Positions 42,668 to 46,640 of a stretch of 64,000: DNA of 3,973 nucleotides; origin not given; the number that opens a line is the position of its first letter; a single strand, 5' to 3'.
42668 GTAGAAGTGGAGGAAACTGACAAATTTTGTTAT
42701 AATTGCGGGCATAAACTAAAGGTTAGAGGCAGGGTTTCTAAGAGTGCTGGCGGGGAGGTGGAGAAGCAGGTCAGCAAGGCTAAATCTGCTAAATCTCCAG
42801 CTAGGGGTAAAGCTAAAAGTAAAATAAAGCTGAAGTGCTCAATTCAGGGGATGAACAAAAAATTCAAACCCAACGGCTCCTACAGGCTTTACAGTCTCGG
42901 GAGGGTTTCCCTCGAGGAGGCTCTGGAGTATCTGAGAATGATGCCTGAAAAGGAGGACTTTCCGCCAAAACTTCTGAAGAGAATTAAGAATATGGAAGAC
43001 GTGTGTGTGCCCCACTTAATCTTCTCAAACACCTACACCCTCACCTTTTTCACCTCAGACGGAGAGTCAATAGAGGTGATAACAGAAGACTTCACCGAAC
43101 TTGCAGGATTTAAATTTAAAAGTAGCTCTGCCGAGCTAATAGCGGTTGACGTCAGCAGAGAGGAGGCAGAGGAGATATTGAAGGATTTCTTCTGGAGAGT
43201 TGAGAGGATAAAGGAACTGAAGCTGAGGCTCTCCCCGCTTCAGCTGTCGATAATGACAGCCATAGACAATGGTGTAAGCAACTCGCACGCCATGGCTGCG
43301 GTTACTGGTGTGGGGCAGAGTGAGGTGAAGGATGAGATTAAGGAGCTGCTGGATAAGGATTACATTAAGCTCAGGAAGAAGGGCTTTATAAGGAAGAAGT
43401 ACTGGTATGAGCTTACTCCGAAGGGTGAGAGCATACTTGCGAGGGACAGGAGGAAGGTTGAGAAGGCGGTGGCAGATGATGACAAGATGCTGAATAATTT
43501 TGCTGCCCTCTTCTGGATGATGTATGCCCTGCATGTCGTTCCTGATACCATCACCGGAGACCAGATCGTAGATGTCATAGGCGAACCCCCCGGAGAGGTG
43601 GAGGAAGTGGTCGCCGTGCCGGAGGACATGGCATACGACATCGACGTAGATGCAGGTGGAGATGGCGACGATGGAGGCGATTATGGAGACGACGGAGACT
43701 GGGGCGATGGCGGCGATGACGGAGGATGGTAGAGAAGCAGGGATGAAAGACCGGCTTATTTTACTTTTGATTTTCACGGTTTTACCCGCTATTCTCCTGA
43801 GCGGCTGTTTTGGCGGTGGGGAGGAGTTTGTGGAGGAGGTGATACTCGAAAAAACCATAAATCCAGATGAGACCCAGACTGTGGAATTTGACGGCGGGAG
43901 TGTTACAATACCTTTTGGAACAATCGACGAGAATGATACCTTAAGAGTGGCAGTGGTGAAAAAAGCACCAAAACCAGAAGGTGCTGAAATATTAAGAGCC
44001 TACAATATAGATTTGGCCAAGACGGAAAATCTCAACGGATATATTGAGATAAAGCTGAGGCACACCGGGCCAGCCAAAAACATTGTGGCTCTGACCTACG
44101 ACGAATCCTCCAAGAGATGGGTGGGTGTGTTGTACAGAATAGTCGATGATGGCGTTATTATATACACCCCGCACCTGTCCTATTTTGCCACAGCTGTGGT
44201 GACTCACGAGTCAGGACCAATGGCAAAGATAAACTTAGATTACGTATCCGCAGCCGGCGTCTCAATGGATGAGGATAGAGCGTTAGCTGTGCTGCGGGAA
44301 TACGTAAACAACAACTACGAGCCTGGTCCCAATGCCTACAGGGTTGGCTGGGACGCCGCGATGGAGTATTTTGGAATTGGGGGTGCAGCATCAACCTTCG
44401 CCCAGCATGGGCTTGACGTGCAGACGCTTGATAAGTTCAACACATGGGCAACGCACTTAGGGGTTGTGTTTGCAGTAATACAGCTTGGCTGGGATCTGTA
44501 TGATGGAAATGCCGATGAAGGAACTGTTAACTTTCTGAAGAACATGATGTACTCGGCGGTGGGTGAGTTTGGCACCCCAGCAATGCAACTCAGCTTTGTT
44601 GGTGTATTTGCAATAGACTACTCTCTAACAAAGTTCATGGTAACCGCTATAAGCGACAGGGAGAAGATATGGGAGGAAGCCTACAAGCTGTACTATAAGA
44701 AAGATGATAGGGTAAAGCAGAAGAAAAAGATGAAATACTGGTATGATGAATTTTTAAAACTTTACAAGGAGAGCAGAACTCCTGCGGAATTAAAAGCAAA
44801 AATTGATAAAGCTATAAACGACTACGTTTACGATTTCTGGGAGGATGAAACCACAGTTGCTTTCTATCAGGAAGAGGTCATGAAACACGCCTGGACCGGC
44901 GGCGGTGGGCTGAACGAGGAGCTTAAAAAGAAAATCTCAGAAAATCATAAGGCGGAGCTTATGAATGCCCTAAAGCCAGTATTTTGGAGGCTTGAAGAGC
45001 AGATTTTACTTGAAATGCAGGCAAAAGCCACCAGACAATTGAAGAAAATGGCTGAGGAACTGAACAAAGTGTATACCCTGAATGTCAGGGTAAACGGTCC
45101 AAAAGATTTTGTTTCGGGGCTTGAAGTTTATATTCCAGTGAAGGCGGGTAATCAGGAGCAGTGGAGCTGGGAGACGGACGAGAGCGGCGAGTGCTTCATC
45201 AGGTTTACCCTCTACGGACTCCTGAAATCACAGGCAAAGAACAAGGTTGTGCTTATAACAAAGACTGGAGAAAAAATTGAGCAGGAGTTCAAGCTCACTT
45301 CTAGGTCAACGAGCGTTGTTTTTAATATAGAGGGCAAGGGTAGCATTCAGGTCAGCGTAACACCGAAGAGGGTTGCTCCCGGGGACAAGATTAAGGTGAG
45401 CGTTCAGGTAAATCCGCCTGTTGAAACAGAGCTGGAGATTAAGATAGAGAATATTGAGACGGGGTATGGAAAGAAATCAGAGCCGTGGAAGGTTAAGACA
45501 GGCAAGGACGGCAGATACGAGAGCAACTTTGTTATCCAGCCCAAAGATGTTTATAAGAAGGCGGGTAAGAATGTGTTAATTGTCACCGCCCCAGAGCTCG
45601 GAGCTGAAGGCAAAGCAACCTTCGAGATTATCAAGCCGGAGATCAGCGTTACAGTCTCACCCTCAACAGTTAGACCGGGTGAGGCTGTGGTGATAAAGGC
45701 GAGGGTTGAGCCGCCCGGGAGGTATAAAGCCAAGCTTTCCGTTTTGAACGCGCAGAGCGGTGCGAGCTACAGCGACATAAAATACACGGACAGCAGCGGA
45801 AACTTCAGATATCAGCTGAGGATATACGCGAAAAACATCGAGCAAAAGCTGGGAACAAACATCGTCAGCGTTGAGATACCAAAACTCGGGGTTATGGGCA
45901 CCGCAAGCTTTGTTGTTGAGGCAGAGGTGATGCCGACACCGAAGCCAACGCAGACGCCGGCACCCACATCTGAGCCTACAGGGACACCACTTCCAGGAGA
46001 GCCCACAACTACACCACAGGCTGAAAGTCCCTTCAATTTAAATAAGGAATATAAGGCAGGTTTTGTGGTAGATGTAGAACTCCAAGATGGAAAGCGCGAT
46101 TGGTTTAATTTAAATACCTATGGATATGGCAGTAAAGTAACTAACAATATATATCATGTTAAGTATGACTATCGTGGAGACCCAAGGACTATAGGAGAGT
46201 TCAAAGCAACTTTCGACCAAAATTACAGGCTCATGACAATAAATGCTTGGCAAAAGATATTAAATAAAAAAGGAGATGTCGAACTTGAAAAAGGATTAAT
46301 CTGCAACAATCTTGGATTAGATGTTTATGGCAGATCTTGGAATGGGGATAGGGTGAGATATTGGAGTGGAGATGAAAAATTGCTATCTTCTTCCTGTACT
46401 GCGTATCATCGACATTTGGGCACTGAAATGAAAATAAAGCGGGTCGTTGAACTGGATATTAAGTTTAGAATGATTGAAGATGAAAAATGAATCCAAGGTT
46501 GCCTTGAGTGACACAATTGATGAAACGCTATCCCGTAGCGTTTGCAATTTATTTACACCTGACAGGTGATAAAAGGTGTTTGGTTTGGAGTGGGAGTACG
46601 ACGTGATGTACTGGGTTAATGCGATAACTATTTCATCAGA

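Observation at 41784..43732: Divergent zinc-ribbon/winged-helix paralogues end in an identical acidic tail encoded by a perfect 36-bp inverted repeat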

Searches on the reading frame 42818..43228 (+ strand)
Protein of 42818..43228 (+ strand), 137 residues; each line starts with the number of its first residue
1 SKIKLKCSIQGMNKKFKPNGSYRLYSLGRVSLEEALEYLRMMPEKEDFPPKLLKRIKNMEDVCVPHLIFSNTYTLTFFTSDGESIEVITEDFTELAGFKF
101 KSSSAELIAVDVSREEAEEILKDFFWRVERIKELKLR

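Call 59: predict_structure(alignment_id=A4)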
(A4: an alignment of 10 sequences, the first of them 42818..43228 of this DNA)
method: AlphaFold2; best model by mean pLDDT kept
length: 137 residues; sequences in the alignment: 10
mean_pLDDT: 93.1   pTM: 0.88
mean pLDDT of the five models: 93.1, 81.8, 66.1, 44.3, 40.6
residues with pLDDT >= 90: 116; 70-90: 16; 50-70: 5; < 50: 0
segments of 3 or more residues with pLDDT < 50: none
pLDDT, mean of each block of 10 residues (from residue 1): 92 96 97 97 95 94 97 95 93 94 79 97 95 78
secondary structure, 60 per line:
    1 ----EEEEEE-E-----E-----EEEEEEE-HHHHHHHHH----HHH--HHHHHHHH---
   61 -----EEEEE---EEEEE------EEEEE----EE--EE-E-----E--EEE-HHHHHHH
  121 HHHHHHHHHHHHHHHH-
elements in order: E5-10 E24-30 H32-40 H50-57 E66-70 E74-78 E85-89 E110-112 H114-136

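Call 62: fold_search(model_id=the predicted structure, library=pdb)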
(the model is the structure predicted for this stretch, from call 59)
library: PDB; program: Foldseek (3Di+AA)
matches with E <= 10: 96; with E <= 0.001: 0
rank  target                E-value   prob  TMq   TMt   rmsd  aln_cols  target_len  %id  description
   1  4pp8_C                5.0e-01  0.21  0.32  0.31  12.8       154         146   11  Crystal structure of murine NK cell ligand RAE-1 beta in complex with NKG2D (released 2014-04-09)
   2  4pp8_D                7.1e-01  0.15  0.32  0.30  13.0       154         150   11  Crystal structure of murine NK cell ligand RAE-1 beta in complex with NKG2D (released 2014-04-09)
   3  1w9g_B                1.0e+00  0.08  0.22  0.27  11.9       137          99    6  Structure of ERH (Enhencer of Rudimentary Gene) (released 2005-04-06)
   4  4r7r                  1.2e+00  0.21  0.31  0.34   7.1        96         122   11  Crystal Structure of Putative Lipoprotein from Clostridium perfringens (released 2014-09-10)
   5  1wz7_C                1.2e+00  0.08  0.20  0.26   9.4        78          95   13  Crystal structure of enhancer of rudimentary homologue (ERH) (released 2005-05-03)
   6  7o6n_A                2.0e+00  0.06  0.23  0.29  10.4       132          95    8  Crystal structure of C. elegans ERH-2 PID-3 complex (released 2021-08-25)
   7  7o6n_B                2.3e+00  0.04  0.21  0.26  13.9       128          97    7  Crystal structure of C. elegans ERH-2 PID-3 complex (released 2021-08-25)
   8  3qp8_C                2.4e+00  0.02  0.13  0.10  14.5        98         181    8  Crystal structure of CviR (Chromobacterium violaceum 12472) ligand-binding domain bound to C10-HSL (released 2011-03-30)
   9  9e2g_2J               2.6e+00  0.02  0.18  0.11  14.2       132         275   11  Cryo-EM structure of 48 nm repeat of microtubule doublet from T. brucei flagellum (released 2025-03-12)
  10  8aif_B                2.6e+00  0.02  0.14  0.16  14.9       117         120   12  TapA acts as specific chaperone in TasA non-amyloid filament formation (released 2023-04-12)
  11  5et7_B                2.7e+00  0.13  0.23  0.12   4.0        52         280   12  Human muscle fructose-1,6-bisphosphatase in inactive T-state (released 2016-04-13)
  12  8gm8_E                2.7e+00  0.05  0.26  0.21  12.5       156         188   10  Crystal structure of shark nonclassical MHC CLASS I, UFA (released 2024-11-27)
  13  8aif_A                2.9e+00  0.02  0.14  0.16  14.5       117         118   13  TapA acts as specific chaperone in TasA non-amyloid filament formation (released 2023-04-12)
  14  5oez_A                3.0e+00  0.06  0.22  0.11  10.9        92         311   14  Crystal structure of Leishmania major fructose-1,6-bisphosphatase in apo form. (released 2017-09-20)
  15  5et8                  3.4e+00  0.11  0.22  0.12   4.0        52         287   10  Human muscle fructose-1,6-bisphosphatase in active R-state in complex with fructose-6-phosphate (released 2016-11-23)
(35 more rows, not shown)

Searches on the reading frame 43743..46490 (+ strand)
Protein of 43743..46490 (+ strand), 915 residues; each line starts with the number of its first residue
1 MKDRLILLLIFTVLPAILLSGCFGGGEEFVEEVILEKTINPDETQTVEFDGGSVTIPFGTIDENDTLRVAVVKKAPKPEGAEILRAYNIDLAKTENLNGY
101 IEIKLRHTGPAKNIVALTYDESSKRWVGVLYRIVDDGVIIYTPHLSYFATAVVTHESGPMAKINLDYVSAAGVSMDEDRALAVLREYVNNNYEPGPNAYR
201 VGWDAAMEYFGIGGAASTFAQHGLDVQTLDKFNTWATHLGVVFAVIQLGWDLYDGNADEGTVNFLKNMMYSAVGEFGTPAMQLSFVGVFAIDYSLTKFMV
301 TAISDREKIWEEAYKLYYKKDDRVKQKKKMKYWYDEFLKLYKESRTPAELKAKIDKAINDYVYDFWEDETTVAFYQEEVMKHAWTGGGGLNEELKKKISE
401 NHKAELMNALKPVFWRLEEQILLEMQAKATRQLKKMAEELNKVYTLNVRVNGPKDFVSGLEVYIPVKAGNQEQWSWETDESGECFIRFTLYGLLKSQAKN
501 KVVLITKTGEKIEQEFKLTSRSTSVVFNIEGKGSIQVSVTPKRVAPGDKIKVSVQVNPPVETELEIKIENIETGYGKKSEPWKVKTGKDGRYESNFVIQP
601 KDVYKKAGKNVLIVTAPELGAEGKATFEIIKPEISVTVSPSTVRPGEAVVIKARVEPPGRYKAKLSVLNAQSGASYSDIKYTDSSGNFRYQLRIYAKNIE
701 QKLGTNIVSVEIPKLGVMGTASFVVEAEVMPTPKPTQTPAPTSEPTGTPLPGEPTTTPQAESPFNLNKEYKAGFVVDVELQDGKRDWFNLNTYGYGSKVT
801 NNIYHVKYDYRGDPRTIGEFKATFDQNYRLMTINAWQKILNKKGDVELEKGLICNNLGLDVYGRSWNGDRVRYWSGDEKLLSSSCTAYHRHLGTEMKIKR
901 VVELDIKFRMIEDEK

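Call 5: search_protein_families(library=pfam, proteins=[window:43743-46490:+], max_evalue=0.1)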
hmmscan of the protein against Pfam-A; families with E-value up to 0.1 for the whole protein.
window:43743-46490:+ (915 aa): 1 family
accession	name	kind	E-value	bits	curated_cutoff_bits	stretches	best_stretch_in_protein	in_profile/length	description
PF01718.22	Orbi_NS1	-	0.054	12.2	27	1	294-357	66-128/519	Orbivirus non-structural protein NS1, or hydrophobic tubular protein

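Call 56: search_protein_families(library=ncbifam, proteins=[window:43743-46490:+], max_evalue=0.01)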
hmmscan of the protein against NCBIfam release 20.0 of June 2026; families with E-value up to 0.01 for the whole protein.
window:43743-46490:+ (915 aa): 0 families

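Call 67: search_protein_families(library=padloc, proteins=[window:43743-46490:+], max_evalue=0.01)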
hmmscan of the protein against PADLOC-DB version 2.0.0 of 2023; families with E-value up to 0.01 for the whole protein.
window:43743-46490:+ (915 aa): 0 families

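Call 68: search_protein_families(library=phrogs, proteins=[window:43743-46490:+], max_evalue=0.01)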
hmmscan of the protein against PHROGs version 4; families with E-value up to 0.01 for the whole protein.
window:43743-46490:+ (915 aa): 0 families
